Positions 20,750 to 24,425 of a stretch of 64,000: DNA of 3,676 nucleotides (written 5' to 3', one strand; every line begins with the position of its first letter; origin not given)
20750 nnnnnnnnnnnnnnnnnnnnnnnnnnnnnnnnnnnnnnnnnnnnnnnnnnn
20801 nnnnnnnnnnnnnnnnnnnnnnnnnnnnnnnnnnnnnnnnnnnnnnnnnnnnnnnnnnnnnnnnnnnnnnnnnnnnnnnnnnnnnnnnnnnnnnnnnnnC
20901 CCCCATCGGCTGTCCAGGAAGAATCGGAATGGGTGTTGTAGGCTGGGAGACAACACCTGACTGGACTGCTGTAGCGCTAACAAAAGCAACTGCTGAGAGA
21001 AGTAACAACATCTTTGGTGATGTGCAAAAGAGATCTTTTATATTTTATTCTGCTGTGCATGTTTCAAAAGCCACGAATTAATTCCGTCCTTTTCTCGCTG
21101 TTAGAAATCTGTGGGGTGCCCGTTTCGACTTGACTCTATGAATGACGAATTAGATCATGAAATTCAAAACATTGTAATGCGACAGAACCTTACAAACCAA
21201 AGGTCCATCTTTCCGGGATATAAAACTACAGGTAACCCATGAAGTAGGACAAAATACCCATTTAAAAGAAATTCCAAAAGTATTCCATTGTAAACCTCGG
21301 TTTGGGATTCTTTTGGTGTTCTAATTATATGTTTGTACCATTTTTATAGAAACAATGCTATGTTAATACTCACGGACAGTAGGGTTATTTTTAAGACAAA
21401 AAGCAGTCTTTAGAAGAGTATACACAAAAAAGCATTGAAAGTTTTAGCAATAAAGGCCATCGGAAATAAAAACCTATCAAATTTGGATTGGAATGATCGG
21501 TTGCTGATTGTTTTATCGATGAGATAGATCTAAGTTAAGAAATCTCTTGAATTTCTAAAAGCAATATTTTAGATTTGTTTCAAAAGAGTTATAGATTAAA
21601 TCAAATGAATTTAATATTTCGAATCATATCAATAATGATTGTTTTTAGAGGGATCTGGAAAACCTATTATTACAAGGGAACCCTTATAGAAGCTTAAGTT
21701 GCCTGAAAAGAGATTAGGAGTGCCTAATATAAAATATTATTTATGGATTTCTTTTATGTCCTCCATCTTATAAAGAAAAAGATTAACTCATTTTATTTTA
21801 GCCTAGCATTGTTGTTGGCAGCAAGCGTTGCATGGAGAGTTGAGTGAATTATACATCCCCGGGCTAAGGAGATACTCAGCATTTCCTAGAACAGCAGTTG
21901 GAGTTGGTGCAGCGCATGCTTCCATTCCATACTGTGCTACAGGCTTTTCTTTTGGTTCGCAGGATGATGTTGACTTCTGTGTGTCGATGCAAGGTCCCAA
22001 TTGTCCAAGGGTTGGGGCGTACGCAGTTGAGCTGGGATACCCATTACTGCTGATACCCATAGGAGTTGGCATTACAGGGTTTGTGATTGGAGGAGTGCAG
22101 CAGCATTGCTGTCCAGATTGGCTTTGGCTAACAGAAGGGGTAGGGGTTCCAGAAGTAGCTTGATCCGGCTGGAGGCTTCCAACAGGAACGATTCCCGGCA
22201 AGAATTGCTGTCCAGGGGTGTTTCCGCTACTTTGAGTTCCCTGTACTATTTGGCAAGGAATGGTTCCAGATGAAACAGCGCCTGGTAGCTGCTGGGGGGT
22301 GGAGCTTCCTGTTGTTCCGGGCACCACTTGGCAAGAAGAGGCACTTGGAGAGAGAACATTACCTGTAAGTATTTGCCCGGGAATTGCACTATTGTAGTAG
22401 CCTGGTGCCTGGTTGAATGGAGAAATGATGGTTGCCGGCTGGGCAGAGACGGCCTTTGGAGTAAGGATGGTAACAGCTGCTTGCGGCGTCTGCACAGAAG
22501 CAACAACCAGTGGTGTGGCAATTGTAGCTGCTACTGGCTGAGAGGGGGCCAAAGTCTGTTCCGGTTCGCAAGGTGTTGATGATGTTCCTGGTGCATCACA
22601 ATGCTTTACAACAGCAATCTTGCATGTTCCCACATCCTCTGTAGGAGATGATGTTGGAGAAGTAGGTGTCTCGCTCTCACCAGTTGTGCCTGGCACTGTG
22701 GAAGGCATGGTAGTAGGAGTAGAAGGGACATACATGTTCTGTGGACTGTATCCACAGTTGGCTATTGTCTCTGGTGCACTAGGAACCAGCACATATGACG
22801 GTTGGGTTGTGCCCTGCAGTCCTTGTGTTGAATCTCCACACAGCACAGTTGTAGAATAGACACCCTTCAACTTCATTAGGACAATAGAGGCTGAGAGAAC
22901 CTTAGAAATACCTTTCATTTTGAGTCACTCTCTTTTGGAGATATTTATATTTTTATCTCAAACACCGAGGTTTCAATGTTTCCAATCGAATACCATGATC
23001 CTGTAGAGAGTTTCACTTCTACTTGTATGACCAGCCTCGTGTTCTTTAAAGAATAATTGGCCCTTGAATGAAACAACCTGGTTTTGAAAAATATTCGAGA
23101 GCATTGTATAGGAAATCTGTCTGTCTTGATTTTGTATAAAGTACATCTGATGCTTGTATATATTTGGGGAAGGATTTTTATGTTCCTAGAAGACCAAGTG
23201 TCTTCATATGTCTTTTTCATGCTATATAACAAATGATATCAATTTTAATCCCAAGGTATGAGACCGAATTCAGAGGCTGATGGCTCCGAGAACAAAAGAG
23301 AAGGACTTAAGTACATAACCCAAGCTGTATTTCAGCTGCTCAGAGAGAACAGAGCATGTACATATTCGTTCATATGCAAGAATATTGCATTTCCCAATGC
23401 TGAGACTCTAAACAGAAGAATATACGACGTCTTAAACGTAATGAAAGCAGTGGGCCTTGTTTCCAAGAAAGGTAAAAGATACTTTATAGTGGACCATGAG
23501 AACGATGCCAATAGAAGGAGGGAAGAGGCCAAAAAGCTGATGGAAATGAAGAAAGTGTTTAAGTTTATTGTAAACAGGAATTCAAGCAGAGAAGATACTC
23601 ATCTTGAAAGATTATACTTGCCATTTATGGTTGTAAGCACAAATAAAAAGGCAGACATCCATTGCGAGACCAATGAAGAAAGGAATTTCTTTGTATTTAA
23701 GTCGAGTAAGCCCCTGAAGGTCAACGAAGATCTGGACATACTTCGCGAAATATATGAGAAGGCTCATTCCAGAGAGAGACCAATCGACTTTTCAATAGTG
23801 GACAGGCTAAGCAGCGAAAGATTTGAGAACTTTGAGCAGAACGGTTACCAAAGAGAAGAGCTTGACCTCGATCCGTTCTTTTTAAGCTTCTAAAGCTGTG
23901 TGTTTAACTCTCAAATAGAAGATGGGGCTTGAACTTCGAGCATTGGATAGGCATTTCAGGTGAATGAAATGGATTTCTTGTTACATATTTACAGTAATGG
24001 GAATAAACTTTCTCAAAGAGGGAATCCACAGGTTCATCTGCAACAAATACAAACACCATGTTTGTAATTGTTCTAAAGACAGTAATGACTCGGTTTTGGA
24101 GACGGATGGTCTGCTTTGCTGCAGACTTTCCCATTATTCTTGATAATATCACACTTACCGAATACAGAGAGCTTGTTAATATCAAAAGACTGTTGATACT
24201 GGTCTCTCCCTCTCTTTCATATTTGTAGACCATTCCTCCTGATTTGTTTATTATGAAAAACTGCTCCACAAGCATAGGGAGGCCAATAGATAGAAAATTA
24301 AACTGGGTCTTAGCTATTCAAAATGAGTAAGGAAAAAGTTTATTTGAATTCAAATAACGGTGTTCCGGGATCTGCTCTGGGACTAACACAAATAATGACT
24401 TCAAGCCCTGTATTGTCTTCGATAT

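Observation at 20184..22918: Tandem polar-tube-protein locus (PTP1 upstream of PTP2, same strand) identifies the lineage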

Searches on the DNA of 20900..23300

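Call 38: search_rna_families(source=window, start=20900, end=23300, threshold=evalue, max_evalue=10)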
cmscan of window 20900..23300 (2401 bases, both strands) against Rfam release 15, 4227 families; matches with E-value up to 10: 3.
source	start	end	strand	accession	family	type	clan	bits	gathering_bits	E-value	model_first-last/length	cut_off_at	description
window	21710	21848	+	RF02705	B_rapa_snoR775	Gene; snRNA; snoRNA; HACA-box;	-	21.7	64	5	1-127/127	no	Brassica rapa small nucleolar RNA 775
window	22932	23047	-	RF01964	RMST_3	Gene; lncRNA;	-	19.7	55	1.6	1-109/109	no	Rhabdomyosarcoma 2 associated transcript conserved region 3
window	21701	21781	+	RF00114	S15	Cis-reg; leader;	CL00121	14.6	39.5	3.3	7-85/117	no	Ribosomal S15 leader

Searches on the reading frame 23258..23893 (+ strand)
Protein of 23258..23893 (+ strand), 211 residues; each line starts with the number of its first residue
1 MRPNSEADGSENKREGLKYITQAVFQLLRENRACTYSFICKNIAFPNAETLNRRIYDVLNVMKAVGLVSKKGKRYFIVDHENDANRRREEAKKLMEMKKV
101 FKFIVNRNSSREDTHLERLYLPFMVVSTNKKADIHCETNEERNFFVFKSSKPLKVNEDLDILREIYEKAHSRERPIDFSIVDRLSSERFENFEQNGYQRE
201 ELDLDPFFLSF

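Call 3: search_protein_families(library=pfam, proteins=[window:23258-23893:+], max_evalue=0.01)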
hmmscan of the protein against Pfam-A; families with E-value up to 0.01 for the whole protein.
window:23258-23893:+ (211 aa): 2 families
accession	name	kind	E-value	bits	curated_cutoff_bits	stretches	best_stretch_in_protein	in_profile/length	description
PF02319.26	E2F_TDP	-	3.4e-14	52.8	25.7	1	14-75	2-60/65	E2F/DP family winged-helix DNA-binding domain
PF08781.15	DP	-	6.1e-11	42.8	24.7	1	84-166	17-104/138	Transcription factor DP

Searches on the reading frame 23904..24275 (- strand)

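Call 3: search_protein_families(library=pfam, proteins=[window:23904-24275:-], max_evalue=0.01)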
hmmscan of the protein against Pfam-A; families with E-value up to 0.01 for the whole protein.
window:23904-24275:- (123 aa): 2 families
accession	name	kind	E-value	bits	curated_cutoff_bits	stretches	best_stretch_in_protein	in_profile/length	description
PF04099.18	Sybindin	-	4.8e-16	59.5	25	1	5-119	3-133/140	Sybindin-like family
PF04628.19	Sedlin_N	-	1.3e-05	25.7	23.1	1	52-116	51-120/129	Sedlin, N-terminal conserved region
